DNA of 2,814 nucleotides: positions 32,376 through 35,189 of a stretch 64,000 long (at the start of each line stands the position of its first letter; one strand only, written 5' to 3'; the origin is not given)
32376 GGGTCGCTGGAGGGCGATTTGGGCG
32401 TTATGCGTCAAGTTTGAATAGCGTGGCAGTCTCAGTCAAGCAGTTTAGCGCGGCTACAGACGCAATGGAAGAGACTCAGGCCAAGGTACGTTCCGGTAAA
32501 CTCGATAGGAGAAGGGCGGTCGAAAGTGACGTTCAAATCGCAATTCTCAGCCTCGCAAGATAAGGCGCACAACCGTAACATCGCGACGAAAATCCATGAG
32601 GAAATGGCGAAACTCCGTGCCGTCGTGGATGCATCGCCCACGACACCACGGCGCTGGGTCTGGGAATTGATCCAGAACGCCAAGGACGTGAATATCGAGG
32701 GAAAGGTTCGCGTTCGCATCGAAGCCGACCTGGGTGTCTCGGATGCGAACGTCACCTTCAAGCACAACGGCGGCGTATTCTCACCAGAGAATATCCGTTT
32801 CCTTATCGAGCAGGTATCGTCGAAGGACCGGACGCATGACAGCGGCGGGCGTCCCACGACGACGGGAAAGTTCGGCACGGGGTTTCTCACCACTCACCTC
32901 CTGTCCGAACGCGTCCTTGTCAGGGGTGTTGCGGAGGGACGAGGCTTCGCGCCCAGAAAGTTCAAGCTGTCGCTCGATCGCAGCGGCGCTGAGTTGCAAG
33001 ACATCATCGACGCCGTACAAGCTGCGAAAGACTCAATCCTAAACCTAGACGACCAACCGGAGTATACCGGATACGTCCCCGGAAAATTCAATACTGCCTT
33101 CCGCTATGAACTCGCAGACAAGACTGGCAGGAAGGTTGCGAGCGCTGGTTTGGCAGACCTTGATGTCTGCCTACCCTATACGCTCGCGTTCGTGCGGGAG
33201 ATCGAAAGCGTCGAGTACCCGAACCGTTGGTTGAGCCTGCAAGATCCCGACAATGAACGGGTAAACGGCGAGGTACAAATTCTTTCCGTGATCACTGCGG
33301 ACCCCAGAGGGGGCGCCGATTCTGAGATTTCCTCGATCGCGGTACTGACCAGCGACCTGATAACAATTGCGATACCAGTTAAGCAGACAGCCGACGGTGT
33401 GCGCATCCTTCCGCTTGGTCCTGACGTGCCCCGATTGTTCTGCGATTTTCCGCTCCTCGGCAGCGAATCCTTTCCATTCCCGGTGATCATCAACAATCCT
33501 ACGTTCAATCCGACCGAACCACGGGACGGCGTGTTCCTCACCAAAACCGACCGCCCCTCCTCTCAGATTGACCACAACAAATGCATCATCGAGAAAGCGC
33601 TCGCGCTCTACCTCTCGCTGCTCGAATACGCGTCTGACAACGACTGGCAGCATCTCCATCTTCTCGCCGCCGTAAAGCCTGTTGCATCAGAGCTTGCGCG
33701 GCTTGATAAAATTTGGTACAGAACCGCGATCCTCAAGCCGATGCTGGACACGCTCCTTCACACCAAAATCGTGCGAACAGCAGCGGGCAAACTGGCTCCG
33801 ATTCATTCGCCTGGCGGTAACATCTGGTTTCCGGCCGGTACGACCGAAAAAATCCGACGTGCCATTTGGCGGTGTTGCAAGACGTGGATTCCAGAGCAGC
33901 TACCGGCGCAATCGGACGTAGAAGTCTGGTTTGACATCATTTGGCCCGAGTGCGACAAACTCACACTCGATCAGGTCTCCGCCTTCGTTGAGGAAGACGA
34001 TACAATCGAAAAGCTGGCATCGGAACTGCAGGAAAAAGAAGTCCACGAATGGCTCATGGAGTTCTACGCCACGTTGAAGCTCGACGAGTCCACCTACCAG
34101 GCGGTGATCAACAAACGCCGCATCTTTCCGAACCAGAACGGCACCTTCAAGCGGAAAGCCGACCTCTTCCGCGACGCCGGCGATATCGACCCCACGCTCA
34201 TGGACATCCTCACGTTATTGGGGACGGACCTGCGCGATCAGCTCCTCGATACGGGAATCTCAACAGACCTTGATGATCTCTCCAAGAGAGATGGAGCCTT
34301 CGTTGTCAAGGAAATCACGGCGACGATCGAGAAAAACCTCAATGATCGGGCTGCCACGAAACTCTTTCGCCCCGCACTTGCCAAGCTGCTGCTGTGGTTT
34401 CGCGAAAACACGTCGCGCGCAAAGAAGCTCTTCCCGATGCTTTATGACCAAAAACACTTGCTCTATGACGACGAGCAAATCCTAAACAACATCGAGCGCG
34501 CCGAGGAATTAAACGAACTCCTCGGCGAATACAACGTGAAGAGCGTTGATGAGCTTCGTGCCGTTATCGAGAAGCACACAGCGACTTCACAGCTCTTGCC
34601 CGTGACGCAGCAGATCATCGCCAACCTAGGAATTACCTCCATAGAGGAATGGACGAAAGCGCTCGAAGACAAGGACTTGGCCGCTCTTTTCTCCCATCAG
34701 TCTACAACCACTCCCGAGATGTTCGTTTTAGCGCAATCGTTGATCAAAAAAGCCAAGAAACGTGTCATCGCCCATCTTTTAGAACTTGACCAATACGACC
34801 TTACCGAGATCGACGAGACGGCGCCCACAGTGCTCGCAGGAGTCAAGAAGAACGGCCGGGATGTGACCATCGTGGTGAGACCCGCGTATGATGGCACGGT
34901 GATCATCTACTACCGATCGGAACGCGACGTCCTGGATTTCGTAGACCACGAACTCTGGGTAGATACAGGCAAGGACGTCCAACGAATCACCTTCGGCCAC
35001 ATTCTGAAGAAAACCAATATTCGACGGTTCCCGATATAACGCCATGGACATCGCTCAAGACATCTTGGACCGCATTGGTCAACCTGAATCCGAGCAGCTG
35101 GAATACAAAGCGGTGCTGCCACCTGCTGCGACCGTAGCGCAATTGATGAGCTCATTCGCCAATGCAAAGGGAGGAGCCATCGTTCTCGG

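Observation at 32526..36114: Unrecognised two-gene module: sacsin/MORC-like GHKL ATPase + AlbA_2(Schlafen)-HEPN protein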

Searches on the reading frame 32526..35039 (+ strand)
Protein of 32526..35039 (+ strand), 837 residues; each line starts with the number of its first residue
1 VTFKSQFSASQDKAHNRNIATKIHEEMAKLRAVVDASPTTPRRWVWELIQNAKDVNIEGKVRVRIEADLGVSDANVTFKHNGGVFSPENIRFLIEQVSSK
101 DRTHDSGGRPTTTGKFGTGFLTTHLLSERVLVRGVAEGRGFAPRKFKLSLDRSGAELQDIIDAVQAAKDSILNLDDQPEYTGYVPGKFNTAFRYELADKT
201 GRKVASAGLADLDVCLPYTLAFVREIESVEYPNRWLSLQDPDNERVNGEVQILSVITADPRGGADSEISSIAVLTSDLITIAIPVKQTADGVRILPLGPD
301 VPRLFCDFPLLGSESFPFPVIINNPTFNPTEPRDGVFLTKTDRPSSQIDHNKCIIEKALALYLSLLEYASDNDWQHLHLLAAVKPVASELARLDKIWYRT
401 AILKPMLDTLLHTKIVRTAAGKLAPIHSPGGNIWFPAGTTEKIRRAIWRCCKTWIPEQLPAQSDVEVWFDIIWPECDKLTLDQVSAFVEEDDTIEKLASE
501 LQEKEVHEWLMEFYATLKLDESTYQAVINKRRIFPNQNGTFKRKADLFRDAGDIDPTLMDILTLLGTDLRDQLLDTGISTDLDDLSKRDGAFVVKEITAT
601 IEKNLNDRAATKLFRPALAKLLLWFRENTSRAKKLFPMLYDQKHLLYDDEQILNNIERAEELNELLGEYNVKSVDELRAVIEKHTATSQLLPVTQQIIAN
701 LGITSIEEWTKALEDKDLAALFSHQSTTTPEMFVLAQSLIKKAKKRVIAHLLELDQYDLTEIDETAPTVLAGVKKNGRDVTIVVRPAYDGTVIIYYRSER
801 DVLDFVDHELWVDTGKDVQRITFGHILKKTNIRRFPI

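Call 3: search_protein_families(library=pfam, proteins=[window:32526-35039:+], max_evalue=0.1)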
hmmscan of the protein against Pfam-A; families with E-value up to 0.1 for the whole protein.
window:32526-35039:+ (837 aa): 2 families
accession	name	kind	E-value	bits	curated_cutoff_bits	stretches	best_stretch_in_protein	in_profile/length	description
PF02518.31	HATPase_c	-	0.00036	21.4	26.4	1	39-122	4-79/111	Histidine kinase-, DNA gyrase B-, and HSP90-like ATPase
PF11795.13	DUF3322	-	0.042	14.3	22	0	694-767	77-150/190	Uncharacterized protein conserved in bacteria N-term (DUF3322)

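Call 4: search_protein_families(library=padloc, proteins=[window:32526-35039:+], max_evalue=0.1)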
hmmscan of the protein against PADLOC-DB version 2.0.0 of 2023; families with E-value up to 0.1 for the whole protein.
window:32526-35039:+ (837 aa): 6 families
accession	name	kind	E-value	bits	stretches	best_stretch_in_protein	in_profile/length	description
PDLC03967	TmtA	-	2.5e-127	424.8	1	1-648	1-640/1063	-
PDLC03972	TmtA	-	8.7e-10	35.3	1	39-130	39-123/1302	-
PDLC03968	TmtA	-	1.8e-05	20.6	1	28-132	62-156/1486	-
PDLC03966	TmtA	-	2.7e-05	20.1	1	42-120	44-123/1655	-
PDLC03971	TmtA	-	0.00022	16.8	1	300-545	344-576/1782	-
PDLC03964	TmtA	-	0.00028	17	0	47-120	52-118/1538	-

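Call 5: search_protein_families(library=ncbifam, proteins=[window:32526-35039:+], max_evalue=0.1)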
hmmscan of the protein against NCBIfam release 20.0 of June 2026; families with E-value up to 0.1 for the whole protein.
window:32526-35039:+ (837 aa): 2 families
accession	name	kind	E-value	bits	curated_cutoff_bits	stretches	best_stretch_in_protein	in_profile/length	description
NF047352.1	P_loop_sacsin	domain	1.2e-17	64.2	50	1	42-132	1-79/80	sacsin N-terminal ATP-binding-like domain-containing protein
NF010683.0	PRK14083.1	equivalog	0.0084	14.6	455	1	40-133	26-127/604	HSP90 family protein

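Call 15: find_homologous_proteins(query=window:32526-35039:+, max_evalue=0.001)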
Query window:32526-35039:+ (837 aa): 1562 proteins with E <= 0.001 among 8000 candidates; the best 120 are listed.
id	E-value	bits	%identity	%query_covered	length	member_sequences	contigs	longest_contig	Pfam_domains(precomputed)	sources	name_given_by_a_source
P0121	0.0e+0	1897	100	100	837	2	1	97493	-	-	-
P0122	0.0e+0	1653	87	100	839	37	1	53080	-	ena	-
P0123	0.0e+0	1605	85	100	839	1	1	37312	-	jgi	jgi:hypothetical protein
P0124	0.0e+0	1575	83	100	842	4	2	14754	-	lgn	-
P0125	0.0e+0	1568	83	100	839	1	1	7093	-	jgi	-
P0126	0.0e+0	1568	82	100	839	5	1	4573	-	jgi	jgi:hypothetical protein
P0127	0.0e+0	1567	84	100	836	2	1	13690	-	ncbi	-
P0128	0.0e+0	1566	82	100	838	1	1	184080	-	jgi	jgi:hypothetical protein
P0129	0.0e+0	1553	83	100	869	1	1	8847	-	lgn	-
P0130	0.0e+0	1549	82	100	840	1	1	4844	-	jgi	jgi:hypothetical protein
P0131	0.0e+0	1548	82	100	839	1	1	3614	-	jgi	jgi:hypothetical protein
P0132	0.0e+0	1542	82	100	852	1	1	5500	-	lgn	-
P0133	0.0e+0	1542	83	100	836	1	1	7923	-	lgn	-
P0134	0.0e+0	1539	81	100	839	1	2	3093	-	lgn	-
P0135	0.0e+0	1533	81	100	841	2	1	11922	-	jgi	jgi:hypothetical protein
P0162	0.0e+0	1430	75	100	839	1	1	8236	-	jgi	jgi:hypothetical protein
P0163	0.0e+0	1430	75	100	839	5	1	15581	-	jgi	jgi:hypothetical protein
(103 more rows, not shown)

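Call 40: search_protein_representatives(protein=window:32526-35039:+)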
Query: 837 residues. Proteins with E-value up to 0.001 (for the whole library): 1839; up to 1e-10: 1438; up to 1e-30: 732. The best 150 are listed.
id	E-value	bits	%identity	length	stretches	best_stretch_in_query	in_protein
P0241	3.2e-236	802.6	46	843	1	1-837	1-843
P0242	1.4e-218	744.3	45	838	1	1-837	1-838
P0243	4.3e-206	703.0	41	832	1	10-836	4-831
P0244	4.8e-198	676.4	40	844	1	2-837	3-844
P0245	1.6e-193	661.5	40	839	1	1-837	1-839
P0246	1.4e-186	638.5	40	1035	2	1-580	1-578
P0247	6.4e-183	626.4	67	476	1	1-426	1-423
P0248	1.9e-178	611.6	38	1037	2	11-607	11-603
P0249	1.8e-177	608.4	39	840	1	2-837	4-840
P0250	4.7e-177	607.0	36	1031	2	1-601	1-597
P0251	1.5e-176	605.3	38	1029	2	1-581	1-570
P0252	1.0e-173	595.9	44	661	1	182-837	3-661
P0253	5.0e-173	593.6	37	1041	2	1-598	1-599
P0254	3.5e-172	590.9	38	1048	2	2-611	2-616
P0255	6.5e-172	589.9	43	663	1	178-837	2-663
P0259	7.3e-170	583.2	35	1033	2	4-649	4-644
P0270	1.2e-154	532.8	35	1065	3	2-580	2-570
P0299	2.2e-125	436.1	34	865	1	7-833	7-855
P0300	2.0e-124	432.9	32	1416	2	6-603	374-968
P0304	2.1e-122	426.2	33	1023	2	471-837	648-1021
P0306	6.7e-120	417.9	32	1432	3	1-607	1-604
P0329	1.7e-104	367.0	32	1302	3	8-612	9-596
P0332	2.9e-102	359.6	35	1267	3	8-578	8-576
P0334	4.5e-102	358.9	33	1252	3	39-597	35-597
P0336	1.5e-99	350.6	30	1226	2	11-611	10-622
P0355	5.5e-89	315.7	32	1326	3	1-612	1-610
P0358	1.1e-86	308.0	29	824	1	17-837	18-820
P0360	8.1e-86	305.2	33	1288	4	130-604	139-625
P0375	4.6e-78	279.6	31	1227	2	6-579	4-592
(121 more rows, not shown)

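Call 43: search_protein_families(library=padloc, proteins=[P0246, P0250, P0259, P0270, P0304, P0300, P0241, P0299, P0329], max_evalue=0.00001)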
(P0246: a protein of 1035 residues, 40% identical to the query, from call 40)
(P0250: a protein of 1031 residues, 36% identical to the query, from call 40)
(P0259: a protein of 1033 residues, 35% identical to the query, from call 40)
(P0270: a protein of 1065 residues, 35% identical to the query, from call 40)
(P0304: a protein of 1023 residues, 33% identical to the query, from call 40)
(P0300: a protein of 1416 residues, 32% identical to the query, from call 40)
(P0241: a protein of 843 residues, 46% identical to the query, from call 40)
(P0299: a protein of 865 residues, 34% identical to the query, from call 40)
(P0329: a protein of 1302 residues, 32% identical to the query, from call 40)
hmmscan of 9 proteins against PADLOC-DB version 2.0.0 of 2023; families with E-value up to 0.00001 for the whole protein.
P0246 (1035 aa): 2 families
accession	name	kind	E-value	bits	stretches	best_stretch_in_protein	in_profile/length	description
PDLC03967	TmtA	-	1.6e-140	468.5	2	2-646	3-636/1063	-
PDLC03968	TmtA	-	2.5e-06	23.5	0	23-132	57-156/1486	-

P0250 (1031 aa): 2 families
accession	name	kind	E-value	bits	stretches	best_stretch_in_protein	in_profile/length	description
PDLC03967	TmtA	-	1.4e-142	475.3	2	1-606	1-595/1063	-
PDLC03968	TmtA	-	1.2e-07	27.8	1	42-132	78-157/1486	-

P0259 (1033 aa): 3 families
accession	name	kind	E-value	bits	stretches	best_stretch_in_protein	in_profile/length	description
PDLC03967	TmtA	-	1.2e-142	475.5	2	5-604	6-590/1063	-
PDLC03972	TmtA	-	4.7e-11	39.5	1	40-131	42-125/1302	-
PDLC03968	TmtA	-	2.5e-09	33.4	1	42-132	78-157/1486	-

P0270 (1065 aa): 2 families
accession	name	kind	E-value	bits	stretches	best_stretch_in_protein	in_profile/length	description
PDLC03967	TmtA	-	3.9e-147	490.4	2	1-600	1-595/1063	-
PDLC03968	TmtA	-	1.8e-06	23.9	1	41-130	77-156/1486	-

P0304 (1023 aa): 1 family
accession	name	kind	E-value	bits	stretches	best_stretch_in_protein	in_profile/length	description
PDLC03967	TmtA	-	1.6e-131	438.7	2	2-875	4-874/1063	-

P0300 (1416 aa): 5 families
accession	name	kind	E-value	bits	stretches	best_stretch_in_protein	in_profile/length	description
PDLC03967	TmtA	-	1.7e-141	471.7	2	371-975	4-595/1063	-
PDLC02959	RT-Protease_XI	-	4.4e-15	53.6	1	149-326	334-508/510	single gene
PDLC02960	RT-Protease_XI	-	6.5e-15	53.1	1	161-327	344-505/506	single gene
PDLC00169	HamA1|HamA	-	1.9e-07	27.9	1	162-327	22-194/483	DUF1837 domain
PDLC03968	TmtA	-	2.8e-06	23.3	1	406-496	74-154/1486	-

P0241 (843 aa): 3 families
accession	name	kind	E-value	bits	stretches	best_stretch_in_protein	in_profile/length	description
PDLC03967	TmtA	-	1.5e-122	409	1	5-639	6-601/1063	-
PDLC03968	TmtA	-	1.8e-12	43.8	1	31-134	65-157/1486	-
PDLC03971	TmtA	-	3e-06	23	1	42-135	55-144/1782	-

P0299 (865 aa): 3 families
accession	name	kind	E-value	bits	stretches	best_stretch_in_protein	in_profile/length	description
PDLC03967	TmtA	-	7.1e-127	423.3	1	1-647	1-614/1063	-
PDLC03968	TmtA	-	3.2e-11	39.7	1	42-129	78-156/1486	-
PDLC03972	TmtA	-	1.4e-08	31.3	1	40-117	42-113/1302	-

P0329 (1302 aa): 2 families
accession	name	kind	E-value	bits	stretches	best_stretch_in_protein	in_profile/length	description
PDLC03967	TmtA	-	3.6e-156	520.3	2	1-674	1-674/1063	-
PDLC03968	TmtA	-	5.9e-09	32.2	1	41-124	77-154/1486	-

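Call 45: search_protein_families(library=pfam, proteins=[P0246, P0250, P0259, P0270, P0304, P0300, P0241, P0299, P0329], max_evalue=1)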
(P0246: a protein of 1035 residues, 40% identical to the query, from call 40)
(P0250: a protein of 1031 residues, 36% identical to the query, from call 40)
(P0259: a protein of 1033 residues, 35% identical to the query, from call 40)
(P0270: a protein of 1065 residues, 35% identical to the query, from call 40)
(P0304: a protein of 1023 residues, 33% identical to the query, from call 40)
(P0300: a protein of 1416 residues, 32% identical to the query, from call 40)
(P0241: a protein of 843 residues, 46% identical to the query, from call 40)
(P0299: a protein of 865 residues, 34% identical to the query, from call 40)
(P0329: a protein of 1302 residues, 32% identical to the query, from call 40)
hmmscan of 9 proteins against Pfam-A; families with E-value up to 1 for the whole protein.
P0246 (1035 aa): 1 family
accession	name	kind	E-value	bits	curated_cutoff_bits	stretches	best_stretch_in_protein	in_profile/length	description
PF02518.31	HATPase_c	-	0.0045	17.8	26.4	1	40-151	7-108/111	Histidine kinase-, DNA gyrase B-, and HSP90-like ATPase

P0250 (1031 aa): 2 families
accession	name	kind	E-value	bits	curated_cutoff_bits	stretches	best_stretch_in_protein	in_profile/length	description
PF02518.31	HATPase_c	-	0.0016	19.3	26.4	1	36-129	3-87/111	Histidine kinase-, DNA gyrase B-, and HSP90-like ATPase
PF13475.11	DUF4116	-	0.02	14.9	24.9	1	345-366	26-47/49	Domain of unknown function (DUF4116)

P0259 (1033 aa): 3 families
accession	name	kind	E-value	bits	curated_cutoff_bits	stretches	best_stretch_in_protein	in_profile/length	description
PF02518.31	HATPase_c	-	0.0015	19.4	26.4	1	39-137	6-93/111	Histidine kinase-, DNA gyrase B-, and HSP90-like ATPase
PF22333.2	Ago_PAZ_arc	-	0.011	16.5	27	1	791-838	35-82/96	Argonaute, PAZ domain, archaea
PF17782.7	DprA_WH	-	0.14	12.6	22.9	1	148-175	20-47/61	DprA winged helix domain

P0270 (1065 aa): 2 families
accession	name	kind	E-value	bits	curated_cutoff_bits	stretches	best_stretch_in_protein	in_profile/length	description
PF02518.31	HATPase_c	-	0.011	16.5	26.4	1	39-149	6-108/111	Histidine kinase-, DNA gyrase B-, and HSP90-like ATPase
PF13589.12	HATPase_c_3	-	0.054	13.9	25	1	43-175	7-133/137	Histidine kinase-, DNA gyrase B-, and HSP90-like ATPase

P0304 (1023 aa): 1 family
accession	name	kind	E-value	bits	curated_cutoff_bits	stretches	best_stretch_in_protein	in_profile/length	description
PF08655.15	DASH_Ask1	-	0.0007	19.9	20.7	1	754-795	4-45/64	DASH complex subunit Ask1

P0300 (1416 aa): 9 families
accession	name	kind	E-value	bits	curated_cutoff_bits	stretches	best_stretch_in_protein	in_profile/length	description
PF13365.12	Trypsin_2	-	1.3e-19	71.8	27.6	1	169-304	1-144/144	Trypsin-like peptidase domain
PF00089.32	Trypsin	-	6.2e-09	36.4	20.6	1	162-311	19-201/220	Trypsin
PF02122.21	Peptidase_S39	-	0.022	14.8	21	1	264-308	123-166/203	Peptidase S39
PF00548.26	Peptidase_C3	-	0.033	14.6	22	1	278-308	139-172/174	3C cysteine protease (picornain 3C)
PF00949.27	Peptidase_S7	-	0.045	14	20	1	283-310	91-118/131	Peptidase S7, Flavivirus NS3 serine protease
PF06005.17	ZapB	-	0.087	13.7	31.5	1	1211-1248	25-62/71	Cell division protein ZapB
PF05396.16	Phage_T7_Capsid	-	0.26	12.1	27.1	0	309-362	40-94/188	Phage T7 capsid assembly protein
PF02907.21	Peptidase_S29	-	0.28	11.4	25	1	285-307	105-127/149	Hepatitis C virus NS3 protease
PF05579.19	Peptidase_S32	-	0.34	10.5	24.7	0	284-307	204-227/297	Equine arteritis virus serine endopeptidase S32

P0241 (843 aa): 2 families
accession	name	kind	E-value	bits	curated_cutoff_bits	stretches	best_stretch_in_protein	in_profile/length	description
PF02518.31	HATPase_c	-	0.00044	21.1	26.4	1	42-129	7-85/111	Histidine kinase-, DNA gyrase B-, and HSP90-like ATPase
PF03732.24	Retrotrans_gag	-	0.017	15.8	24.1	1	471-526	25-78/97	Retrotransposon gag protein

P0299 (865 aa): 2 families
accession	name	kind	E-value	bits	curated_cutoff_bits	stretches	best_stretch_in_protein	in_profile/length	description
PF02518.31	HATPase_c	-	0.00071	20.4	26.4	1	41-139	8-97/111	Histidine kinase-, DNA gyrase B-, and HSP90-like ATPase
PF14265.11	DUF4355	-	0.046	14.4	25.4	1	582-691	9-92/124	Capsid assembly scaffolding protein Gp46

P0329 (1302 aa): 2 families
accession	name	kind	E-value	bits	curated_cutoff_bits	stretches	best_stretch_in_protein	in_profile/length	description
PF02518.31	HATPase_c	-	0.004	18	26.4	1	37-128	4-89/111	Histidine kinase-, DNA gyrase B-, and HSP90-like ATPase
PF21000.2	RMI1_N_N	-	0.55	11.4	23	0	946-956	12-22/49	RMI1, N-terminal helical domain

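Call 46: find_encoding_contigs(protein=P0246, flank=6000, max_places=4)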
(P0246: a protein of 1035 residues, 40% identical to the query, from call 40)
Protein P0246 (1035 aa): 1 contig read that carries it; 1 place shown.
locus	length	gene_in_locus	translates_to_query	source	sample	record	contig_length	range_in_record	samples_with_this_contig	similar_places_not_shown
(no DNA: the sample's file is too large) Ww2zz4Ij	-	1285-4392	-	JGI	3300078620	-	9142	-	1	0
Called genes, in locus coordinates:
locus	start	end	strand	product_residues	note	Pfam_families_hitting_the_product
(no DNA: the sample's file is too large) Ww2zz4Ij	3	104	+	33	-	?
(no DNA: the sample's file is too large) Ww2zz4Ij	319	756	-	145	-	PF08845:SymE_toxin (weak)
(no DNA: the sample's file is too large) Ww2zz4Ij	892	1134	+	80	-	PF01381:HTH_3 (weak)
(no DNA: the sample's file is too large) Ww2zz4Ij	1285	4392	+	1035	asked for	-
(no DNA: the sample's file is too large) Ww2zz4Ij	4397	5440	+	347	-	PF04326:SLFN_AlbA_2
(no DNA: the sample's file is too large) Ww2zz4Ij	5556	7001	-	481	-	PF12741:SusD-like, PF12771:SusD-like_2, PF14322:SusD-like_3 (weak), PF12741:SusD-like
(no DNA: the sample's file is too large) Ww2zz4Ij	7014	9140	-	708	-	?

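Call 47: find_encoding_contigs(protein=P0241, flank=6000, max_places=4)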
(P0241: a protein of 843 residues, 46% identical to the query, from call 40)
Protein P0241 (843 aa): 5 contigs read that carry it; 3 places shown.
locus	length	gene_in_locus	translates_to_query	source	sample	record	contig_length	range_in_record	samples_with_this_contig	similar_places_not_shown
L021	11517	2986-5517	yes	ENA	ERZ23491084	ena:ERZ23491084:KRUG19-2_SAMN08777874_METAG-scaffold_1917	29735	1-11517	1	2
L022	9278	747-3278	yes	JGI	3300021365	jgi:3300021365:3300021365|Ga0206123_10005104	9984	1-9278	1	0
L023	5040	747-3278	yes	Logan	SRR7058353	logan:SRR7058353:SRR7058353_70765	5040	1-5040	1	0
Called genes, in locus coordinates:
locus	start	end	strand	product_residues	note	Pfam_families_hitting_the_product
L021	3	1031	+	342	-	?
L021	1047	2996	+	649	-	PF13589:HATPase_c_3 (weak)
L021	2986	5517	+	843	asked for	-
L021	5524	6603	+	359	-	PF04326:SLFN_AlbA_2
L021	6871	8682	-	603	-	PF11074:DUF2779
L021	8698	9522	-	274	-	PF08843:AbiEii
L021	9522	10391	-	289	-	-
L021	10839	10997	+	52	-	-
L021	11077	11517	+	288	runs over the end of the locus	-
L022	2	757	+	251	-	?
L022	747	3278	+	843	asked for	-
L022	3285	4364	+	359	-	PF04326:SLFN_AlbA_2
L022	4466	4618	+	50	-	-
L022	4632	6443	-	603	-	PF11074:DUF2779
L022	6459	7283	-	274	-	PF08843:AbiEii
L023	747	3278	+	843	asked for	-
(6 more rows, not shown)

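Call 48: find_encoding_contigs(protein=P0329, flank=5000, max_places=3)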
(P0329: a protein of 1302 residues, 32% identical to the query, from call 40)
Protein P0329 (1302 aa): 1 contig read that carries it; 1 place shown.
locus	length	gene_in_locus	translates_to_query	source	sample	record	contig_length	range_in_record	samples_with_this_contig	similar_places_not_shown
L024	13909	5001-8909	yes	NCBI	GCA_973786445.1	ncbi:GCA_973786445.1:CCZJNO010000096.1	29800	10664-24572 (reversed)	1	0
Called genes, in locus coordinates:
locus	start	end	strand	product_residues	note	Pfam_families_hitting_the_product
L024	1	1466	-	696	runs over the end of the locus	PF07715:Plug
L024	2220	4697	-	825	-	PF13620:CarboxypepD_reg, PF13715:CarbopepD_reg_2, PF22904:NOMO1-like_2nd (faint), PF07715:Plug, PF14905:OMP_b-brl_3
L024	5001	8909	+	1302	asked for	-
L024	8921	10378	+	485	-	PF02463:SMC_N, PF11398:DUF2813 (weak), PF13175:AAA_15, PF13304:AAA_21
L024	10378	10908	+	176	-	-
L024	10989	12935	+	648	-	PF00005:ABC_tran, PF02367:TsaE (faint), PF02463:SMC_N (faint), PF13238:AAA_18 (faint), PF13304:AAA_21 (faint), PF12848:ABC_tran_Xtn, PF00005:ABC_tran, PF16326:ABC_tran_CTD (weak)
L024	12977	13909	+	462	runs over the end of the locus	PF13742:tRNA_anti_2, PF02601:Exonuc_VII_L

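Call 49: find_encoding_contigs(protein=P0299, flank=5000, max_places=3)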
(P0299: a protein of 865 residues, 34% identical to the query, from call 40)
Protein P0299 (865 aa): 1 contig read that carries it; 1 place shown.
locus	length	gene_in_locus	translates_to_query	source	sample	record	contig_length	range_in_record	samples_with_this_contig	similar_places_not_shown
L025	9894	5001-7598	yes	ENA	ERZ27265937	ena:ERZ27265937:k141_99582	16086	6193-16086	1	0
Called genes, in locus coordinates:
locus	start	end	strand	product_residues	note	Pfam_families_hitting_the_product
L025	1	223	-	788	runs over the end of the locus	PF00078:RVT_1, PF22561:HisKin-conflict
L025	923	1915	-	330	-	PF02481:DNA_processg_A, PF18306:LDcluster4 (faint)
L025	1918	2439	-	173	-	-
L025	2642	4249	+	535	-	PF00158:Sigma54_activat, PF14532:Sigma54_activ_2, PF00004:AAA (weak), PF07728:AAA_5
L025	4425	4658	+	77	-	-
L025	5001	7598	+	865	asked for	-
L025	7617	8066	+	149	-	-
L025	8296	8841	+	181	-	PF26345:ScoMcrA_N, PF01878:EVE (weak)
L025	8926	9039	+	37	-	-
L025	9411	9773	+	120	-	-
